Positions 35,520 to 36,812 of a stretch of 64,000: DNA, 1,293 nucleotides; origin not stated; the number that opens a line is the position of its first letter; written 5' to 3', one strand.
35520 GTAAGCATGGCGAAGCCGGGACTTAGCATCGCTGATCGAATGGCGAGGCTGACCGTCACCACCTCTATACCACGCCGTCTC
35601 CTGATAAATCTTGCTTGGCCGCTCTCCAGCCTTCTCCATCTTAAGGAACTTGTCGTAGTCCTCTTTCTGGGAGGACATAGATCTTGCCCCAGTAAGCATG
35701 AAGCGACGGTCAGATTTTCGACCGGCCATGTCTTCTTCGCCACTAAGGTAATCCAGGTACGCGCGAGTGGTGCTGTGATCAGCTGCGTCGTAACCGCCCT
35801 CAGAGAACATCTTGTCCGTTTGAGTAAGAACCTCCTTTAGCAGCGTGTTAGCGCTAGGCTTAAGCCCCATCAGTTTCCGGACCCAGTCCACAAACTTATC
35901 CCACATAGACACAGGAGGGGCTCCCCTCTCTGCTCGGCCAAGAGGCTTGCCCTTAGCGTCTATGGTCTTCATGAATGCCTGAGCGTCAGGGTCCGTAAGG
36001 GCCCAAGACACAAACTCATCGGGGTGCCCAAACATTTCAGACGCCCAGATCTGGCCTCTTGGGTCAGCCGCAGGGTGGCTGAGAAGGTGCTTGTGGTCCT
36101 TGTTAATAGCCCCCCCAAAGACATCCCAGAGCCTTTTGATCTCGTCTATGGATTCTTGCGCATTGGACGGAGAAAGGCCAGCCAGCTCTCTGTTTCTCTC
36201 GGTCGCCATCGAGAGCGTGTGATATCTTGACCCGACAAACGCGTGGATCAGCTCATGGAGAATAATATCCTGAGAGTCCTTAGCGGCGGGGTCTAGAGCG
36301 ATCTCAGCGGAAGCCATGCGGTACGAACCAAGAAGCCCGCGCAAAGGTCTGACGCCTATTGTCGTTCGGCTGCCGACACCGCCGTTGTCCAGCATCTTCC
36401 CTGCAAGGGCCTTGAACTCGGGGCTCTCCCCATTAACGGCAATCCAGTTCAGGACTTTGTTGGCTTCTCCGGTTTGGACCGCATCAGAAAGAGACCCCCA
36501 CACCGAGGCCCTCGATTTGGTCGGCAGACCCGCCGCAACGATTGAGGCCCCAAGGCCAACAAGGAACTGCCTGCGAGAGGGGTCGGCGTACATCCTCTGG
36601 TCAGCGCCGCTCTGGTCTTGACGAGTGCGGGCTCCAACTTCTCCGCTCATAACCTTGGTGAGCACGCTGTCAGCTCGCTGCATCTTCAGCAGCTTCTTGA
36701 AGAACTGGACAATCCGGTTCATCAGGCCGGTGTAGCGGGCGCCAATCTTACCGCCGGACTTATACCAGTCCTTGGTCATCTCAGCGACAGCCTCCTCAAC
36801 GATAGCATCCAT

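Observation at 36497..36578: Complete Tat-type signal peptide embedded ~930 residues into the giant protein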

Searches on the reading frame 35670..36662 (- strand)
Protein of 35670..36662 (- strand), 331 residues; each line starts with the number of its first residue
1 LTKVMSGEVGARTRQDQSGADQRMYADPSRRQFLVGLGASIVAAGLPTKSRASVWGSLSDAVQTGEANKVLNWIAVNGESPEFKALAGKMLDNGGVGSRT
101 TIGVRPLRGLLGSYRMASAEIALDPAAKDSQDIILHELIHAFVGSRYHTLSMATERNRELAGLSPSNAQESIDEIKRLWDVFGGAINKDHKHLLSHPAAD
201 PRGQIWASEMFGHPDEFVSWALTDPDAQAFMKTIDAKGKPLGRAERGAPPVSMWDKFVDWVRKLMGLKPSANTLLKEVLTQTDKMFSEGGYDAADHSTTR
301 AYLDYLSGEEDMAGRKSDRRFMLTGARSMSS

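Call 10: find_homologous_proteins(query=window:35715-36620:-, max_evalue=0.001)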
Query seq(302 aa): 2482 candidates shared short words with the query, none scored E <= 0.001.

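Call 19: search_protein_representatives(protein=window:35670-36662:-)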
Query: 331 residues. Proteins with E-value up to 0.001 (for the whole library): 112; up to 1e-10: 44; up to 1e-30: 0. The best 112 are listed.
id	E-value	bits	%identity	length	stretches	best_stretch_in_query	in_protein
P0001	1.2e-28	116.7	31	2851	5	131-298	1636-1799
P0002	2.6e-26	109.0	33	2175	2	131-307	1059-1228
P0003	1.8e-24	103.0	34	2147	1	27-297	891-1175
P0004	1.1e-23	100.4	36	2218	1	29-295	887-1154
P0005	6.9e-23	97.8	33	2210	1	26-281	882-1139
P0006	2.3e-22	96.1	35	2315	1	24-274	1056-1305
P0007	1.7e-21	93.2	31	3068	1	26-316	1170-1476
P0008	1.9e-21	93.1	32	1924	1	53-318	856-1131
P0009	2.0e-21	93.0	30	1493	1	24-312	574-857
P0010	3.0e-21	92.4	34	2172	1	26-292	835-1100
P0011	6.6e-21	91.3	33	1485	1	26-309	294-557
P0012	1.7e-20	90.0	32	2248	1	55-286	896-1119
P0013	2.5e-20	89.4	32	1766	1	26-306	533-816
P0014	5.3e-20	88.3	28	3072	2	65-302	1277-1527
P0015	7.2e-20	87.9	32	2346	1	18-281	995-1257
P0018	9.5e-20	87.5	33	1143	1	39-295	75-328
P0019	1.4e-19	87.0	31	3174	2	26-296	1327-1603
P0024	1.3e-18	83.8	33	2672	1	42-297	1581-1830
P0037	6.5e-13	65.0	33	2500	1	59-300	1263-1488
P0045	1.6e-10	57.2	30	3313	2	131-289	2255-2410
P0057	5.5e-08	48.8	26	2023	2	90-316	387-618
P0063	4.6e-07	45.8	33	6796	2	132-301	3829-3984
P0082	1.6e-05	40.8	32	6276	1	132-315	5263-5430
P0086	2.5e-05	40.1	33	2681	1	130-287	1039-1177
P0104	2.9e-04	36.6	30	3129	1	70-297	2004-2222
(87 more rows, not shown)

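Call 23: search_protein_families(library=pfam, proteins=[P0003, P0004, P0009, P0011, P0013], max_evalue=0.05)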
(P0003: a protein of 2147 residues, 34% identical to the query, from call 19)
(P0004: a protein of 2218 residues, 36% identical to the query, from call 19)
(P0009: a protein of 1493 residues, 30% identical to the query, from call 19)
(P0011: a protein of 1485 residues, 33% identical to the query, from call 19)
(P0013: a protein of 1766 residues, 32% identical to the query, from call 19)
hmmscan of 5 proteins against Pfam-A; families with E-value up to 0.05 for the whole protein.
P0003 (2147 aa): 2 families
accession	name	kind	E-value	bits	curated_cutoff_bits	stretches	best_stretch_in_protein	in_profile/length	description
PF18858.6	LPD39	-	2.9e-12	47.1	27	1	1227-1355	22-165/198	Large polyvalent protein associated domain 39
PF22638.1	FlgK_D1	-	0.0057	16.7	28.6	1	475-523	8-55/233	Flagellar hook-associated protein FlgK helical domain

P0004 (2218 aa): 1 family
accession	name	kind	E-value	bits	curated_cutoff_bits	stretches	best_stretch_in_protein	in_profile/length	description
PF09718.15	Tape_meas_lam_C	-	0.033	14.7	23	0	1235-1298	7-71/76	Lambda phage tail tape-measure protein (Tape_meas_lam_C)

P0009 (1493 aa): 1 family
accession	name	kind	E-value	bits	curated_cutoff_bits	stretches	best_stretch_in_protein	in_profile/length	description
PF10518.14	TAT_signal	-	0.0015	18.8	22.7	1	578-596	2-20/21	TAT (twin-arginine translocation) pathway signal sequence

P0011 (1485 aa): 1 family
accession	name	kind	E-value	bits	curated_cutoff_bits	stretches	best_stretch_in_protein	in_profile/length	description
PF24261.1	DUF7462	-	0.025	14.7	27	0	1100-1117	20-37/42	Family of unknown function (DUF7462)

P0013 (1766 aa): 1 family
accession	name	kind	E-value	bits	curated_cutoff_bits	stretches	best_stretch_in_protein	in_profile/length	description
PF18857.6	LPD38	-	1.6e-23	84.2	27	1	1443-1637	2-180/189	Large polyvalent protein associated domain 38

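Call 35: search_protein_families(library=pfam, alignment_id=A1, max_evalue=0.1)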
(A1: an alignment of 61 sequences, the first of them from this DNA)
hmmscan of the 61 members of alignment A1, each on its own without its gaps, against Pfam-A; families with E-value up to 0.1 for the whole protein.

A. member 1, seq(300 aa): 1 family
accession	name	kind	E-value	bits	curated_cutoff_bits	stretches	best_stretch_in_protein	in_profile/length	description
PF10518.14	TAT_signal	-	0.0021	18.4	22.7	1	11-30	2-21/21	TAT (twin-arginine translocation) pathway signal sequence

B. families by the number of members that match (of 61 scanned): 19 families
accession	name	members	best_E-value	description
PF10518.14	TAT_signal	23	3e-05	TAT (twin-arginine translocation) pathway signal sequence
PF10263.15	SprT-like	7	0.0079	SprT-like family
PF10399.14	UCR_Fe-S_N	4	0.0048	Ubiquitinol-cytochrome C reductase Fe-S subunit TAT signal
PF22562.2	UBA_7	2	0.043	UBA-like domain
PF23426.1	DUF7114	1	0.0062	Family of unknown function (DUF7114)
PF13526.11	DUF4125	1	0.0066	Protein of unknown function (DUF4125)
PF16292.10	DUF4938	1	0.015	Domain of unknown function (DUF4938)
PF17236.8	SU10_MCP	1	0.02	SU10 major capsid protein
PF20662.3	COG4_C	1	0.022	Conserved oligomeric Golgi complex subunit 4, C-terminal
PF09432.15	THP2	1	0.024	Tho complex subunit THP2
PF15602.11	Imm71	1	0.028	Immunity protein 71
PF10373.15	EST1_DNA_bind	1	0.033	Est1 DNA/RNA binding domain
PF10607.14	CTLH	1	0.041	CTLH/CRA C-terminal to LisH motif domain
PF22465.2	Spike_JR2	1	0.055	Spike protein P1, second jelly-roll domain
PF09664.16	DUF2399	1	0.071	Protein of unknown function C-terminus (DUF2399)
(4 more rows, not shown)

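Call 36: search_solved_structures(query=A1, max_evalue=1)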
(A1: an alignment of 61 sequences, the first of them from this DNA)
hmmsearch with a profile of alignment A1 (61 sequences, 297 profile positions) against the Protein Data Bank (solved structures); distinct sequences matched with E-value up to 1: 22.
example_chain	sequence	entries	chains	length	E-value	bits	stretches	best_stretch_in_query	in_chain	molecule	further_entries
9sfn_G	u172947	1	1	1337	7.5e-21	77.8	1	34-274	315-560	Internal virion protein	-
7y5e_UL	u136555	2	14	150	0.045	16.2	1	5-40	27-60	PS II complex 12 kDa extrinsic protein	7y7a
4yuu_U1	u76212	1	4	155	0.12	14.7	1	6-35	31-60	Photosystem II 12 kDa extrinsic protein, chloroplastic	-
8r3a_B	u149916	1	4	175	0.22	13.9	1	8-41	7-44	Arsenite oxidase small subunit AioB Rieske [2Fe-2S] cluster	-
6mdw_A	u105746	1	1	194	0.22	13.9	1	120-137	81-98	SprT-like domain-containing protein Spartan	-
8xr6_U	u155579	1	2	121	0.25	13.7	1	8-33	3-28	PsbU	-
8wb4_U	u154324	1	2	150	0.26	13.7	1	7-33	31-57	Photosystem II reaction center protein U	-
3awz_B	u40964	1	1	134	0.26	13.7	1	10-53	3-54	MelC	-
3awx_B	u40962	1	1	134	0.26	13.7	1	10-53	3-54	MelC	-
3awy_B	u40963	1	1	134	0.26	13.7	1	10-52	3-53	MelC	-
3aws_B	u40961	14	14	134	0.26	13.6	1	10-52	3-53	MelC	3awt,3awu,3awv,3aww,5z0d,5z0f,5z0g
1wx2_B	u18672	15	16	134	0.26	13.6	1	10-53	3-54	MelC | CADDIE PROTEIN ORF378 | CADDIE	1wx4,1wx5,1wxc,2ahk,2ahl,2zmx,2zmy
8grj_A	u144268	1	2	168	0.3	13.5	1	5-88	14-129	twin-arginine translocation pathway signal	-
3ax0_B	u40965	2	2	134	0.34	13.3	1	10-51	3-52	MelC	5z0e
6mdx_A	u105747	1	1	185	0.35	13.2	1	125-137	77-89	SprT-like domain-containing protein Spartan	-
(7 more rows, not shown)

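Call 38: search_solved_structures(query=A1, max_evalue=0.00001, show_alignments=1)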
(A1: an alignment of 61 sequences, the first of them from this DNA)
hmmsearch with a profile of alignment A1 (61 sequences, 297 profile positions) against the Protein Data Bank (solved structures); distinct sequences matched with E-value up to 0.00001: 1.
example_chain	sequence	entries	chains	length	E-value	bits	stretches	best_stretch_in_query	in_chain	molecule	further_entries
9sfn_G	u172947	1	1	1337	7.5e-21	77.8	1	34-274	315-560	Internal virion protein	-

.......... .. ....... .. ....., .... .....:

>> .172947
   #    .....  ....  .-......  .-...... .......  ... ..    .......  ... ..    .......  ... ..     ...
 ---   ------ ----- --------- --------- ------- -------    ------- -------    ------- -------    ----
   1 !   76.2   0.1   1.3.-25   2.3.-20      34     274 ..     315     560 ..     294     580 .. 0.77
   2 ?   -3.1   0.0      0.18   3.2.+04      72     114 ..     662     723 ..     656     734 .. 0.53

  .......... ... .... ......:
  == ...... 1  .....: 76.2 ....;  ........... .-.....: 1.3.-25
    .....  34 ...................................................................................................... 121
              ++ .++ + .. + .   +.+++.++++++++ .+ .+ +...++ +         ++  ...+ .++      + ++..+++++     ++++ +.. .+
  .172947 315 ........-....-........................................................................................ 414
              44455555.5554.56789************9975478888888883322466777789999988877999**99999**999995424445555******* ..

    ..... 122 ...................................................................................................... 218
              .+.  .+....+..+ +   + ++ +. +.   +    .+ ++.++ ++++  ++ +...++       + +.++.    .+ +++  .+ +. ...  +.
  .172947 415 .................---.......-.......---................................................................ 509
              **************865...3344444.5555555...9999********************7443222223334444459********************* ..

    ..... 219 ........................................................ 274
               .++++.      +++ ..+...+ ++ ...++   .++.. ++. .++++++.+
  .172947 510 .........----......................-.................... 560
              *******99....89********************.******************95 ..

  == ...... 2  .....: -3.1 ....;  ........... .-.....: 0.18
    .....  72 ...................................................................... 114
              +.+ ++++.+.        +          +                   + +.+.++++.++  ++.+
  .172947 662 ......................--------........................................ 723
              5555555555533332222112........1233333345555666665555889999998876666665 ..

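Call 39: search_protein_families(library=ncbifam, alignment_id=A1, max_evalue=0.1)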
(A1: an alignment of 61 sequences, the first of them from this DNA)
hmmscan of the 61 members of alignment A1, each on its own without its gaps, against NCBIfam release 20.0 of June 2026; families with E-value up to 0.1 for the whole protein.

A. member 1, seq(300 aa): 2 families
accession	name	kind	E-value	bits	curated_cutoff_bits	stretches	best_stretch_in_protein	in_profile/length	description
TIGR01409.1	TAT_signal_seq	domain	0.0053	17.1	16.7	1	12-34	2-28/29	twin-arginine translocation signal domain-containing protein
TIGR02811.1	formate_TAT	hypoth_equivalog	0.012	15.9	48.45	1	8-31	6-29/66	formate dehydrogenase region TAT target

B. families by the number of members that match (of 61 scanned): 19 families
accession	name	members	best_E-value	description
TIGR01409.1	TAT_signal_seq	27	3.6e-05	twin-arginine translocation signal domain-containing protein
TIGR02811.1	formate_TAT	12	0.00033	formate dehydrogenase region TAT target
NF006300.0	PRK08487.1-3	1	0.0014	DNA polymerase III subunit delta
NF038175.1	IniB_NTERM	1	0.0031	IniB N-terminal domain-containing protein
TIGR00508.1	bioA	1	0.0042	adenosylmethionine--8-amino-7-oxononanoate transaminase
NF009565.0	PRK13019.1-5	1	0.012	ATP-dependent Clp protease adapter ClpS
NF033876.2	flagella_HExxH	1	0.03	flagellinolysin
TIGR01913.1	bet_lambda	1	0.036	phage recombination protein Bet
NF006580.0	PRK09105.1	1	0.05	pyridoxal phosphate-dependent aminotransferase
NF009728.0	PRK13254.1-2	1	0.057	cytochrome c maturation protein CcmE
NF040581.1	cas_Crn1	1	0.064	CRISPR-associated ring nuclease Crn1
NF004371.0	PRK05740.1-1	1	0.066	preprotein translocase subunit SecE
TIGR04519.1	MoCo_extend_TAT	1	0.068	TAT-variant-translocated molybdopterin oxidoreductase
NF041154.1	MTB_classA_BlaC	1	0.069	class A beta-lactamase BlaC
TIGR01412.1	tat_substr_1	1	0.081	iron uptake transporter deferrochelatase/peroxidase subunit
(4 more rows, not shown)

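Call 40: predict_structure(alignment_id=A1)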
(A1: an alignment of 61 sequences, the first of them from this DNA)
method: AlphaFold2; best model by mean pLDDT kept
length: 300 residues; sequences in the alignment: 61
mean_pLDDT: 87.7   pTM: 0.81
mean pLDDT of the five models: 87.7, 87.0, 86.6, 86.1, 85.3
residues with pLDDT >= 90: 210; 70-90: 41; 50-70: 37; < 50: 12
segments of 3 or more residues with pLDDT < 50: 1-5
pLDDT, mean of each block of 10 residues (from residue 1): 48 53 53 73 97 98 95 97 98 95 97 97 98 97 97 98 97 90 79 97 96 95 83 72 73 82 97 97 95 85
secondary structure, 60 per line:
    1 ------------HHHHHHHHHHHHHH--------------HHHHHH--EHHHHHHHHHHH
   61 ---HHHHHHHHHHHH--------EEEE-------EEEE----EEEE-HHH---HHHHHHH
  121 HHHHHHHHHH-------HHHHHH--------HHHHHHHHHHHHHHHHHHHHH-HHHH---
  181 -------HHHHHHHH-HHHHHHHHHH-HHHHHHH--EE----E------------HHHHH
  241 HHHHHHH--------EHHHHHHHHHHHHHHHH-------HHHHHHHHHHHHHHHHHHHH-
elements in order: H13-26 H41-46 H50-60 H64-75 E84-87 E95-98 E103-106 H114-130 H138-143 H152-172 H174-177 H188-195 H197-206 H208-214 H236-247 H257-272 H280-299

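Call 42: find_homologous_proteins(query=A1, max_evalue=0.00001)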
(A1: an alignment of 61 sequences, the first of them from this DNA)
Query A1 (61 sequences) (300 aa, profile of the alignment): 9 proteins with E <= 0.00001 among 8000 candidates.
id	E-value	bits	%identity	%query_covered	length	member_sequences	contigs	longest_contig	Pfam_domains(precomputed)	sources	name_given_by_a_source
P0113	5.6e-62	228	24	80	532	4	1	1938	-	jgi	jgi:hypothetical protein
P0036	1.6e-61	226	26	80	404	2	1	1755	-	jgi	jgi:hypothetical protein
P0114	9.2e-61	224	25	80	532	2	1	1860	-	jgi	jgi:hypothetical protein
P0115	4.8e-59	218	24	80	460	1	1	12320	-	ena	-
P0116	1.5e-58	216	30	55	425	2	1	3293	-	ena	-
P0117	1.6e-57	213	29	55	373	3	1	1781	-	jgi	jgi:hypothetical protein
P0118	2.6e-56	209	24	78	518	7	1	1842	-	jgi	jgi:hypothetical protein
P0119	3.8e-47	179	28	55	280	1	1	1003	-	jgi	-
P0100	5.5e-36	142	24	49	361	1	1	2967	-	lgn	-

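Call 44: fold_search(model_id=the predicted structure, library=pdb)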
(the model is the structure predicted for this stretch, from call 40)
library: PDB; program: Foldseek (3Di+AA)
matches with E <= 10: 118; with E <= 0.001: 0
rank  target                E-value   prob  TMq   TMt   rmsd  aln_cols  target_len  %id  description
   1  4qhj_A                1.3e-01  0.96  0.18  0.43   8.3        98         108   22  Crystal structure of Methanocaldococcus jannaschii selecase mutant I100F+H107F (released 2014-07-16)
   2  4qhi_A                1.6e-01  0.97  0.18  0.42   5.2        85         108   21  Crystal structure of Methanocaldococcus jannaschii selecase mutant R36W (released 2014-07-16)
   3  4qhi_B                1.8e-01  0.87  0.18  0.42   9.0       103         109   20  Crystal structure of Methanocaldococcus jannaschii selecase mutant R36W (released 2014-07-16)
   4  4qhi_C                2.1e-01  0.91  0.17  0.40   4.8        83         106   22  Crystal structure of Methanocaldococcus jannaschii selecase mutant R36W (released 2014-07-16)
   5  4qhi_D                2.6e-01  0.77  0.17  0.40   9.5       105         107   21  Crystal structure of Methanocaldococcus jannaschii selecase mutant R36W (released 2014-07-16)
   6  4qhg                  2.9e-01  0.95  0.17  0.41   4.6        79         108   22  Crystal structure of Methanocaldococcus jannaschii dimeric selecase (released 2014-07-16)
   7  4jiu                  4.1e-01  0.93  0.17  0.43   6.6        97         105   20  Crystal structure of the metallopeptidase zymogen of Pyrococcus abyssi abylysin (released 2013-06-12)
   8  4qhf                  4.3e-01  0.82  0.17  0.41   7.5        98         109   19  Crystal structure of Methanocaldococcus jannaschii monomeric selecase (released 2014-07-16)
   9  4jix_B                4.5e-01  0.93  0.16  0.40   4.9        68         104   19  Crystal structure of the metallopeptidase zymogen of Methanocaldococcus jannaschii jannalysin (released 2013-06-12)
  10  4gaa_A                6.0e-01  0.20  0.22  0.13  18.4       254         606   10  Structure of Leukotriene A4 hydrolase from Xenopus laevis complexed with inhibitor bestatin (released 2013-06-12)
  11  4jix_A                6.3e-01  0.63  0.18  0.41   8.7       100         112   19  Crystal structure of the metallopeptidase zymogen of Methanocaldococcus jannaschii jannalysin (released 2013-06-12)
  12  3cia_D                7.9e-01  0.15  0.20  0.12  17.5       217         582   14  Crystal structure of cold-aminopeptidase from Colwellia psychrerythraea (released 2008-07-01)
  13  7z5g_C                1.1e+00  0.11  0.21  0.19  17.9       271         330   10  human apo MATCAP (released 2022-05-11)
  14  7z5g_D                1.2e+00  0.10  0.20  0.19  18.5       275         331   12  human apo MATCAP (released 2022-05-11)
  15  3cia_B                1.2e+00  0.13  0.20  0.12  17.6       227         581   14  Crystal structure of cold-aminopeptidase from Colwellia psychrerythraea (released 2008-07-01)
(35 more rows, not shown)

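Call 46: find_encoding_contigs(protein=P0018, flank=8000, max_places=3)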
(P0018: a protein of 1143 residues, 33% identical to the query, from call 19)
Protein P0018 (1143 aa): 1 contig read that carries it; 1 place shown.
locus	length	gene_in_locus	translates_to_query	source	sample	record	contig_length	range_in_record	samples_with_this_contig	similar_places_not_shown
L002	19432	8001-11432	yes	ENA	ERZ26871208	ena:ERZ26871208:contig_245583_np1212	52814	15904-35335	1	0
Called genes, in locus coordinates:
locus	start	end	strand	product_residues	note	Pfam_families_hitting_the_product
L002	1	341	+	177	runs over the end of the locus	-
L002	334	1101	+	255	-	-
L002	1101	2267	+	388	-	-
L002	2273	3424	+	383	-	-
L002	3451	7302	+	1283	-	-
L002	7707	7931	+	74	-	-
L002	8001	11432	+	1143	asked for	-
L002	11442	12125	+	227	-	-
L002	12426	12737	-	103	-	PF00589:Phage_integrase (weak)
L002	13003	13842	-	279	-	PF12728:HTH_17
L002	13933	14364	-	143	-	PF01381:HTH_3, PF13443:HTH_26 (weak)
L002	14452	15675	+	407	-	PF00176:SNF2-rel_dom (weak), PF00271:Helicase_C (weak)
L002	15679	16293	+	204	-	-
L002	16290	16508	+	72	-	-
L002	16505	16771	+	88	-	-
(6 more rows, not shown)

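Call 50: find_related_loci(query=A2, collection=genome_contigs, flank=6000)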
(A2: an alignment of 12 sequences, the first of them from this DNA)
Query A2 (300 aa) in genome_contigs; peptide patterns used: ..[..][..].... (x = any residue, [..] = any of these).
12 stretches matched a pattern, but none encodes a relative of the query by tblastn (E <= 1e-3).
